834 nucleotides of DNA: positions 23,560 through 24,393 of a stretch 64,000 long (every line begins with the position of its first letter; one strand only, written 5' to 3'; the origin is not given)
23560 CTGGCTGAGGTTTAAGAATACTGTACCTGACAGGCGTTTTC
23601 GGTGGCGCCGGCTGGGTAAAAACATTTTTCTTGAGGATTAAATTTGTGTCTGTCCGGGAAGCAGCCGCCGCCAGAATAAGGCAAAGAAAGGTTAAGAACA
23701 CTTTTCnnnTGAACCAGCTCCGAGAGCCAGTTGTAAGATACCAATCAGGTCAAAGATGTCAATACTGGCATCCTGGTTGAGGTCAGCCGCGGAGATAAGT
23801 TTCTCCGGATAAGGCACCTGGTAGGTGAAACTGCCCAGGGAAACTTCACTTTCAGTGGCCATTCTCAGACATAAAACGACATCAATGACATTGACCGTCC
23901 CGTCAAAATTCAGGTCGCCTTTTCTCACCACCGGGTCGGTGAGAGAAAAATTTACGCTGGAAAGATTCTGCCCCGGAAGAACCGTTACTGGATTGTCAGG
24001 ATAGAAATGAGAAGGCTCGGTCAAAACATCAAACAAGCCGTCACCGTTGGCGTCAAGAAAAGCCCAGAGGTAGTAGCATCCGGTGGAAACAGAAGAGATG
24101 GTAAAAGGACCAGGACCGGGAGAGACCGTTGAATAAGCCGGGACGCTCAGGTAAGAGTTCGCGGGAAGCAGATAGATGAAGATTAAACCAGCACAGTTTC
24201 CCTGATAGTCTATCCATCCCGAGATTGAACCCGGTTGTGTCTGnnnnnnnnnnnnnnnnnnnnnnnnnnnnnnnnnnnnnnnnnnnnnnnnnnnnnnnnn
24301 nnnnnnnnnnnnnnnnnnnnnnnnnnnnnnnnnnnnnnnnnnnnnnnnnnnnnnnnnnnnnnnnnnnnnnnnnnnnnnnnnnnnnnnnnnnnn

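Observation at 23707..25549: Dockerin-like C-terminal domains on several proteins of a Wood-Ljungdahl anaerobe, with a shared CLRMA signature and no cohesin partner in the window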

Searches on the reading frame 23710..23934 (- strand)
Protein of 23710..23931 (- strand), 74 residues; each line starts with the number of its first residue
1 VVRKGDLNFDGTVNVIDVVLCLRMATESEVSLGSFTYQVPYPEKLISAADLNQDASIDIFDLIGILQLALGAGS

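Call 10: search_solved_structures(query=window:23710-23931:-, max_evalue=10, show_alignments=2)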
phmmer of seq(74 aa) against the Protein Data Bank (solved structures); distinct sequences matched with E-value up to 10: 16.
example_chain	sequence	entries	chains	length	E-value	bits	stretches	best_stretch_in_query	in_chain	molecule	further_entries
2y3n_B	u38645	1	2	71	0.0011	22.8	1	3-22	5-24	CELLULOSOMAL FAMILY-48 PROCESSIVE GLYCOSIDE HYDROLASE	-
9qfa_A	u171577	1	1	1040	0.035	18.1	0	6-41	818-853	Ruminococcus bromii Amy12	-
2mte_A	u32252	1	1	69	0.041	17.9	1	5-35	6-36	Cellulose 1,4-beta-cellobiosidase (reducing end) CelS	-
1daq_A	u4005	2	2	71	0.046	17.8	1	5-35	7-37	ENDOGLUCANASE SS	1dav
2ccl_B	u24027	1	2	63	0.062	17.4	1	2-24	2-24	ENDO-1,4-BETA-XYLANASE Y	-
4fl4_A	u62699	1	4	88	0.14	16.3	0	4-29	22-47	Glycoside hydrolase family 9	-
1ohz_B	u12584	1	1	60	0.25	15.5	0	5-25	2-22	ENDO-1,4-BETA-XYLANASE Y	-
5nrm_B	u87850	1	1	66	0.36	14.9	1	4-66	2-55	DocCel5: Type I dockerin repeat domain from A. cellulolyticus family 5 endoglucanase WP_01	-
4dh2_B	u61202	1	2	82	0.38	14.9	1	5-24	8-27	Dockerin type 1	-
6kg9_A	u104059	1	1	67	0.46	14.6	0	5-24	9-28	And cellulose-binding endoglucanase family 9 CelL ortholog dockerin domain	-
5lxv_B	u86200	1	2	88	0.49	14.5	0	5-28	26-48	Carbohydrate-binding protein WP_009985128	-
6kge_D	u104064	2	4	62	0.57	14.3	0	5-23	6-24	And cellulose-binding endoglucanase family 9 CelL ortholog dockerin domain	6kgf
6kgc_B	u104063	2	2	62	0.59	14.3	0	5-25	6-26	And cellulose-binding endoglucanase family 9 CelL ortholog dockerin domain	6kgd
5n5p_B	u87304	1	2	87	1.2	13.3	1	5-23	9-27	Putative cellulosomal scaffoldin protein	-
3ul4_B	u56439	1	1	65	1.6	12.9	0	2-22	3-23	Cellulosome enzyme, dockerin type I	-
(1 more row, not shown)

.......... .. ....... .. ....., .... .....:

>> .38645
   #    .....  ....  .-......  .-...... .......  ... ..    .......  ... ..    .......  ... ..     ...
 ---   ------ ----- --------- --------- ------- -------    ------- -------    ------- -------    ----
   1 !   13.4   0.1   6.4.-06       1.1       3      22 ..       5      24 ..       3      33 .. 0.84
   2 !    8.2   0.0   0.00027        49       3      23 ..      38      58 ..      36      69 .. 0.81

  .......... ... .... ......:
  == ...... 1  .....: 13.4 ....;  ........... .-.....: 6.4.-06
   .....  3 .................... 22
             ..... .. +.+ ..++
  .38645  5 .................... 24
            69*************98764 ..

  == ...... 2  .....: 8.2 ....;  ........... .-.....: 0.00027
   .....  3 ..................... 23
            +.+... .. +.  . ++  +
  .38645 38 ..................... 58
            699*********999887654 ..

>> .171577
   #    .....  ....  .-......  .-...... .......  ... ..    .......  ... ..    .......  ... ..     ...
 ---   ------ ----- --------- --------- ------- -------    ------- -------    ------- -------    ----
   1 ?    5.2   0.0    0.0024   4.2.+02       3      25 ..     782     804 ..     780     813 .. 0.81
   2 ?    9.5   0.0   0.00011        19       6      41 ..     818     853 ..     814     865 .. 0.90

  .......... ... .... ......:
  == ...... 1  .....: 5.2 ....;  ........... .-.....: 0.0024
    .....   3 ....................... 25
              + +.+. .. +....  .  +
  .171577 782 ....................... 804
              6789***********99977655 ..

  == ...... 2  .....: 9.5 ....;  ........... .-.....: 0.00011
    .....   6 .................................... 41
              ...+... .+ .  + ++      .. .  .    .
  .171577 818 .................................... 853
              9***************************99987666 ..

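Call 17: search_solved_structures(query=A1, max_evalue=1, show_alignments=2)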
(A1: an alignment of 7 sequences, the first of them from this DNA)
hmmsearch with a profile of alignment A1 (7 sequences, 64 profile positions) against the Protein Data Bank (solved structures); distinct sequences matched with E-value up to 1: 110 (the best 60 are shown).
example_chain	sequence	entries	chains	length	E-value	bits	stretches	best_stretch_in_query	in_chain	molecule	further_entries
5lxv_B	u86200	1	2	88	5.6e-08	35.7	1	5-52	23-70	Carbohydrate-binding protein WP_009985128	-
8x39_A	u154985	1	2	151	1.1e-06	31.5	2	4-60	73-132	Serine protease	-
8x3a_A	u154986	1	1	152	1.1e-06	31.5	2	4-60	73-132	Serine protease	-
8zvk_A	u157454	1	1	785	5.4e-05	26.1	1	5-60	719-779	AaBgIC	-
2y3n_B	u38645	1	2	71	5.6e-05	26.1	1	4-55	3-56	CELLULOSOMAL FAMILY-48 PROCESSIVE GLYCOSIDE HYDROLASE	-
1daq_A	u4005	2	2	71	6.5e-05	25.9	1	6-58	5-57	ENDOGLUCANASE SS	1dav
2mte_A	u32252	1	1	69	6.8e-05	25.8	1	6-58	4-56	Cellulose 1,4-beta-cellobiosidase (reducing end) CelS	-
4fl4_A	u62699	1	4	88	0.0001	25.2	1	6-61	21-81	Glycoside hydrolase family 9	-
2ccl_B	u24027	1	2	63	0.00025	24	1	5-61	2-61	ENDO-1,4-BETA-XYLANASE Y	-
9qfa_A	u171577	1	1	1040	0.00043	23.2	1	7-62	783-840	Ruminococcus bromii Amy12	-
3ox6_A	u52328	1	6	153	0.00052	23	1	9-55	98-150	Calcium-binding protein 1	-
2ct9_A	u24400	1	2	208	0.00055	22.9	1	8-59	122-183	Calcium-binding protein p22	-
4dh2_B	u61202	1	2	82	0.00056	22.9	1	7-51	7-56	Dockerin type 1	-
2e30_A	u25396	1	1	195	0.00059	22.8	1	8-59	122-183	Calcium-binding protein p22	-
1ohz_B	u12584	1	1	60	0.00066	22.6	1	8-61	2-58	ENDO-1,4-BETA-XYLANASE Y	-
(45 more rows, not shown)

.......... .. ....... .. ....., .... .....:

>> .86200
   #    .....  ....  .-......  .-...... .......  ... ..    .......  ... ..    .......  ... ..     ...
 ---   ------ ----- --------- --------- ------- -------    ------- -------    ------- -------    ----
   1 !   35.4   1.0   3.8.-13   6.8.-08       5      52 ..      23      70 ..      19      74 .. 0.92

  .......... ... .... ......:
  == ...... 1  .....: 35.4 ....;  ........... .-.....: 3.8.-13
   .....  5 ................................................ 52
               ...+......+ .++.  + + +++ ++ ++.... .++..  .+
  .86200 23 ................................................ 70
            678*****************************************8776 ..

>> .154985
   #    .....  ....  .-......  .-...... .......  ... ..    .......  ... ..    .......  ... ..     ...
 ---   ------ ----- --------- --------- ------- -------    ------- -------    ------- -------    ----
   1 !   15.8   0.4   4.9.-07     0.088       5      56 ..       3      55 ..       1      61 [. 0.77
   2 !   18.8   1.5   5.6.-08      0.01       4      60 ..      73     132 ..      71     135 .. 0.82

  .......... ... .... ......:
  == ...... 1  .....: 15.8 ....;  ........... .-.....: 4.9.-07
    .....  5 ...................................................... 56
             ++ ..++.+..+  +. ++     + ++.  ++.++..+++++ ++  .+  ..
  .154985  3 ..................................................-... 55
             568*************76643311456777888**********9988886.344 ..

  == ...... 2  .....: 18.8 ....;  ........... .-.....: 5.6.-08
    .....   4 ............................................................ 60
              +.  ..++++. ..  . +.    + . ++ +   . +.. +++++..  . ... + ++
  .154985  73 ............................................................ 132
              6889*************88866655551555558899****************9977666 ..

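Call 18: find_homologous_proteins(query=A1, max_evalue=0.001)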
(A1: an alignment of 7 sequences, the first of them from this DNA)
Query A1 (7 sequences) (75 aa, profile of the alignment): 51 proteins with E <= 0.001 among 288 candidates.
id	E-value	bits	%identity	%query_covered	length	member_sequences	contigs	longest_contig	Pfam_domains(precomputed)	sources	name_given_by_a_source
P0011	3.0e-20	89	39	92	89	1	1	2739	PF00404.25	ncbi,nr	ncbi:hypothetical protein J7L87_05355, partial [bacterium]|nr:hypothetical protein [bacterium]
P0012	3.3e-20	89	43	89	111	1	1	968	PF00404.25,PF13517.13,PF00036.39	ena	-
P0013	2.7e-19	86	40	93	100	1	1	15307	PF00404.25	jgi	-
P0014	4.3e-19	86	44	91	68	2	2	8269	-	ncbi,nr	ncbi:MAG TPA: hypothetical protein PK165_06305, partial [bacterium]|nr:hypothetical protein [bacteri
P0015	5.2e-19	86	42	89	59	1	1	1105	PF00404.25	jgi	-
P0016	7.3e-19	85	43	91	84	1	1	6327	PF00404.25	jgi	jgi:hypothetical protein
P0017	9.5e-19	85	38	92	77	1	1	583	-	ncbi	-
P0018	1.7e-18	84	54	93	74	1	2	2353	PF00404.25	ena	-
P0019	2.2e-18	84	41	91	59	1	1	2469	-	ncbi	-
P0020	1.9e-17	80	37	93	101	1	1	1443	PF00404.25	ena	-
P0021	1.9e-17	80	38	92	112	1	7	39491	PF00404.25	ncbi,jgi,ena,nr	ncbi:MAG TPA: dockerin type I repeat-containing protein [bacterium]|nr:dockerin type I repeat-contai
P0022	2.0e-17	80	41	93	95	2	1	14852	PF00404.25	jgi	jgi:alpha-tubulin suppressor-like RCC1 family protein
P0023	5.6e-17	79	41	93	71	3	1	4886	PF00404.25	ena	-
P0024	1.1e-16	78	38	91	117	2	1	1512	PF00404.25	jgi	-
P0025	2.1e-16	77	38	95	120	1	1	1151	PF13540.13,PF25390.2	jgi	-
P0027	3.6e-15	73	48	92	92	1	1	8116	-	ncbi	ncbi:hypothetical protein DRN73_06460, partial [Candidatus Pacearchaeota archaeon]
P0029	1.8e-14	71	50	35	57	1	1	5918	PF00404.25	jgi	-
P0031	3.2e-14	70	37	89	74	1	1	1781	PF13405.13,PF00404.25,PF00036.39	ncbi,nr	ncbi:MAG TPA: dockerin type I repeat-containing protein, partial [bacterium]|nr:dockerin type I repe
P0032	4.1e-14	70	36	89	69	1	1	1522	PF00404.25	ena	-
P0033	2.7e-13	67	31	89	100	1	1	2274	PF00404.25,PF00036.39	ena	-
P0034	1.0e-12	65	36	79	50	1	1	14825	-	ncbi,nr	ncbi:MAG: hypothetical protein NC913_01635 [Candidatus Omnitrophica bacterium]|nr:hypothetical prote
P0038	5.0e-12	63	36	89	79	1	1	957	PF00404.25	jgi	jgi:hypothetical protein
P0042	1.8e-11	61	38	91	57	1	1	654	PF00404.25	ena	-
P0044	2.0e-10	58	36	89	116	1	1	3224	PF00404.25,PF00050.27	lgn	-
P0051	6.3e-8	50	32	95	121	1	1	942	PF00404.25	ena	-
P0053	5.4e-7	47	31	89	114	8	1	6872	PF00404.25,PF13499.13,PF00036.39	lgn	-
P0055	2.1e-6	45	31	89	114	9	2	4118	PF00404.25,PF13499.13,PF00036.39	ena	-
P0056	4.3e-6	44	39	88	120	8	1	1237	PF00404.25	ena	-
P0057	4.4e-6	44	38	92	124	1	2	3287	PF00404.25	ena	-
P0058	7.6e-6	43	34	91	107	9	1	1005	PF00404.25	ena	-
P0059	3.2e-5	41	34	67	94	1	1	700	PF00404.25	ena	-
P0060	3.1e-4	38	29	88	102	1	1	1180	PF00404.25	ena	-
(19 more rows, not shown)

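Call 20: find_encoding_contigs(protein=P0021, flank=10000, max_places=3)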
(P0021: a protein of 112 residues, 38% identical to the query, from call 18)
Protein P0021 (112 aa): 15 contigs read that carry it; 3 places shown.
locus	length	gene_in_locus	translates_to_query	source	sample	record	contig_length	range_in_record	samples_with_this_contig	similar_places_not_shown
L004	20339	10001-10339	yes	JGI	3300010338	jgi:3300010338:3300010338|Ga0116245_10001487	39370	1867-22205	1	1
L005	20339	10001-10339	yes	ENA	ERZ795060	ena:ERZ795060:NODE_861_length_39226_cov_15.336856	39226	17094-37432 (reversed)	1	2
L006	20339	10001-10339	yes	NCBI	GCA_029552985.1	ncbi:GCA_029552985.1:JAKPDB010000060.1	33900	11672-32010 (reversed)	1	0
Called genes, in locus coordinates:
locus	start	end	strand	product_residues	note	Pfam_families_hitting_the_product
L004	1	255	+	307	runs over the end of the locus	PF01075:Glyco_transf_9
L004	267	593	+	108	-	-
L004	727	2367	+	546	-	PF00963:Cohesin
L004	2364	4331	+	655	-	PF03415:Peptidase_C11, PF00404:Dockerin_1 (faint)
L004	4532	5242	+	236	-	-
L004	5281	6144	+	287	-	PF02985:HEAT (faint), PF13646:HEAT_2 (weak), PF03130:HEAT_PBS (faint), PF13513:HEAT_EZ (faint), PF13646:HEAT_2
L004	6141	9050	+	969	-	PF22842:Pel9A-like_beta_helix, PF13229:Beta_helix, PF17161:DUF5123 (weak), PF13229:Beta_helix (weak)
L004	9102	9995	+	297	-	PF01832:Glucosaminidase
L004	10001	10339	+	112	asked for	PF00404:Dockerin_1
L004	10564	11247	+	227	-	PF00963:Cohesin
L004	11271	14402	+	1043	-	PF00963:Cohesin, PF13287:Fn3_assoc, PF13290:CHB_HEX_C_1, PF00963:Cohesin, PF13287:Fn3_assoc, PF13290:CHB_HEX_C_1, PF22904:NOMO1-like_2nd, PF00963:Cohesin, +5 more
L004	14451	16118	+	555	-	PF00963:Cohesin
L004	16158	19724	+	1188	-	PF03174:CHB_HEX_C (faint), PF13290:CHB_HEX_C_1, PF13287:Fn3_assoc, PF13290:CHB_HEX_C_1, PF13287:Fn3_assoc, PF13290:CHB_HEX_C_1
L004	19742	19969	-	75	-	-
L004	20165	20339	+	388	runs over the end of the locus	PF00392:GntR, PF00532:Peripla_BP_1, PF13407:Peripla_BP_4, PF13377:Peripla_BP_3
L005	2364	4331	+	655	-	PF03415:Peptidase_C11, PF00404:Dockerin_1 (faint)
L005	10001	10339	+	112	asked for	PF00404:Dockerin_1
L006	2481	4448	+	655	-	PF03415:Peptidase_C11, PF00404:Dockerin_1 (faint)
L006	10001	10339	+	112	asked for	PF00404:Dockerin_1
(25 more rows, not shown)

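Call 21: find_encoding_contigs(protein=P0034, flank=10000, max_places=2)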
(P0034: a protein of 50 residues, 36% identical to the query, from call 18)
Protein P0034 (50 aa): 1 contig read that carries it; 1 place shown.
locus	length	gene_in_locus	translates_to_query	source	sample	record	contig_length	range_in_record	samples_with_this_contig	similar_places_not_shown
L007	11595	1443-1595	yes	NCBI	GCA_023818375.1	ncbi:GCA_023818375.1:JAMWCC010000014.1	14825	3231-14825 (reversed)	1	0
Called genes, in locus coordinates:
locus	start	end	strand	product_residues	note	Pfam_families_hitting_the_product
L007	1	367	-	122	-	PF01548:DEDD_Tnp_IS110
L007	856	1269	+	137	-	PF25778:DUF7948, PF06739:SBBP (faint)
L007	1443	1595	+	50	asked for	-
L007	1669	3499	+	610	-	PF00963:Cohesin, PF22904:NOMO1-like_2nd, PF18998:Flg_new_2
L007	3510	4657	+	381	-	-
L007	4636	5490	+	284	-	-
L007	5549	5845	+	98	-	-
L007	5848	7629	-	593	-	PF02446:Glyco_hydro_77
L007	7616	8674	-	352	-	PF00155:Aminotran_1_2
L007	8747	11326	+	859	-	PF01624:MutS_I, PF05188:MutS_II, PF05192:MutS_III, PF05190:MutS_IV, PF00488:MutS_V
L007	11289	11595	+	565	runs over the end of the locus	PF02518:HATPase_c, PF13589:HATPase_c_3, PF01119:DNA_mis_repair, PF08676:MutL_C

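Call 68: find_encoding_contigs(protein=P0013, flank=10000, max_places=1)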
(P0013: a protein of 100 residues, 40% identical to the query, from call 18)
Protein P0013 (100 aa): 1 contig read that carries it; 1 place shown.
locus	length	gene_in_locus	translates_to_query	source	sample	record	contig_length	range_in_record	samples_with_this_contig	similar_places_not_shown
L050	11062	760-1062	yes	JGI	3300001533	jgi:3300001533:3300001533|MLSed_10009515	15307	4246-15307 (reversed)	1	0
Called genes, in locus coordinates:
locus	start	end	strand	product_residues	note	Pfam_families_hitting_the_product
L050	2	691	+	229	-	?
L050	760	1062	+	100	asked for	PF00404:Dockerin_1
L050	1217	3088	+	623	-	PF22148:Fervidolysin_NPro-like, PF00082:Peptidase_S8, PF02225:PA, PF00082:Peptidase_S8 (weak), PF00404:Dockerin_1 (weak)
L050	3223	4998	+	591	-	PF03415:Peptidase_C11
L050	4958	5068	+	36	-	-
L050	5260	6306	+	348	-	-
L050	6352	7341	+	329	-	PF13426:PAS_9, PF08447:PAS_3 (faint), PF00989:PAS (weak), PF13188:PAS_8 (weak), PF13426:PAS_9 (weak), PF00196:GerE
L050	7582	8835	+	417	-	-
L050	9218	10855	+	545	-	PF00963:Cohesin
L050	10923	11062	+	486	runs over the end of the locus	PF18998:Flg_new_2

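Call 69: find_encoding_contigs(protein=P0022, flank=10000, max_places=1)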
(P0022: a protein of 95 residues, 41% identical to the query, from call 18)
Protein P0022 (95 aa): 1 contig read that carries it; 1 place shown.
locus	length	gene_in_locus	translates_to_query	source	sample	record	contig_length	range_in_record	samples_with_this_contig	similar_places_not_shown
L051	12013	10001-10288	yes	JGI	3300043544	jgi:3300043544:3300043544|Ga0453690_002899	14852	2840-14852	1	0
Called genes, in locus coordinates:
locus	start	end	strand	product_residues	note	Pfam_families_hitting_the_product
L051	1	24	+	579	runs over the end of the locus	PF04932:Wzy_C, PF13181:TPR_8 (faint), PF00515:TPR_1 (faint), PF07719:TPR_2 (faint), PF13414:TPR_11 (faint), PF13424:TPR_12 (faint), PF13428:TPR_14 (faint), PF14559:TPR_19 (faint)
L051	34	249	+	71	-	PF00830:Ribosomal_L28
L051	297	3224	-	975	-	PF17757:UvrB_inter, PF02559:CarD_TRCF_RID, PF04851:ResIII, PF00270:DEAD, PF00271:Helicase_C, PF03461:TRCF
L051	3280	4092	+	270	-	-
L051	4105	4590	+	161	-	-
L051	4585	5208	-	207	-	PF06971:Put_DNA-bind_N, PF01408:GFO_IDH_MocA (weak), PF02629:CoA_binding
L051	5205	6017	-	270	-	PF00106:adh_short, PF08659:KR, PF13561:adh_short_C2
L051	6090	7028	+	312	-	PF00480:ROK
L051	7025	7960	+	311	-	PF00551:Formyl_trans_N, PF02911:Formyl_trans_C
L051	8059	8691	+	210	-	PF15514:ThaI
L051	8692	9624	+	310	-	PF01555:N6_N4_Mtase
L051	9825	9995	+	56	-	PF25390:WD40_RLD, PF13540:RCC1_2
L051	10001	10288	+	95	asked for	PF00404:Dockerin_1 (weak)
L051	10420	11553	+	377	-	PF03783:CsgG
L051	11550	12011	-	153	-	?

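Call 70: find_encoding_contigs(protein=P0027, flank=10000, max_places=1)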
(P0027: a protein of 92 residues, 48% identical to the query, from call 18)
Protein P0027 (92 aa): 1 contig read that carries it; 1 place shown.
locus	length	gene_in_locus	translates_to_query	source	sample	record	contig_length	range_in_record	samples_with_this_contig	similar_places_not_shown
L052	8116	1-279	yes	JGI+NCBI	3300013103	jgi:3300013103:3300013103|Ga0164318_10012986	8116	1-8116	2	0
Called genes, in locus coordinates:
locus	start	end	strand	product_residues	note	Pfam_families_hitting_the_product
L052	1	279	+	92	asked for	?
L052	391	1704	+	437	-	PF01943:Polysacc_synt, PF13440:Polysacc_synt_3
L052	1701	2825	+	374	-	PF01266:DAO (weak), PF13450:NAD_binding_8, PF01593:Amino_oxidase, PF03275:GLF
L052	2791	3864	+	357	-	PF00535:Glycos_transf_2, PF13641:Glyco_tranf_2_3 (faint), PF00535:Glycos_transf_2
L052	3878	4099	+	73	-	-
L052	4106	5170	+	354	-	PF00535:Glycos_transf_2, PF10111:Glyco_tranf_2_2 (faint), PF13641:Glyco_tranf_2_3, PF00535:Glycos_transf_2, PF13632:Glyco_trans_2_3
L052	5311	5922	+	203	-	-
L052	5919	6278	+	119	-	PF08843:AbiEii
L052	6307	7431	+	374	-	PF13439:Glyco_transf_4, PF20706:GT4-conflict, PF00534:Glycos_transf_1, PF13692:Glyco_trans_1_4, PF13524:Glyco_trans_1_2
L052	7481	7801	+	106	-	-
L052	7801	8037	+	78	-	-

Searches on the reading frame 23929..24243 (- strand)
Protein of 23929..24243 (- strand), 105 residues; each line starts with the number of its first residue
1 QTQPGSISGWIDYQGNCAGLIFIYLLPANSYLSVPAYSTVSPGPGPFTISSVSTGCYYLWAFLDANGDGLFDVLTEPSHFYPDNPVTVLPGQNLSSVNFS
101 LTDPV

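Call 15: search_protein_families(library=pfam, proteins=[window:23929-24243:-], max_evalue=10)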
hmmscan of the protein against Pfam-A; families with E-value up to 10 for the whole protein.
seq(105 aa): 1 family
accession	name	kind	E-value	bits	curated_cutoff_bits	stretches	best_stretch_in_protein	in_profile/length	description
PF20009.4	GEVED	-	0.0064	17.7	24.4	1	58-98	1-33/78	GEVED domain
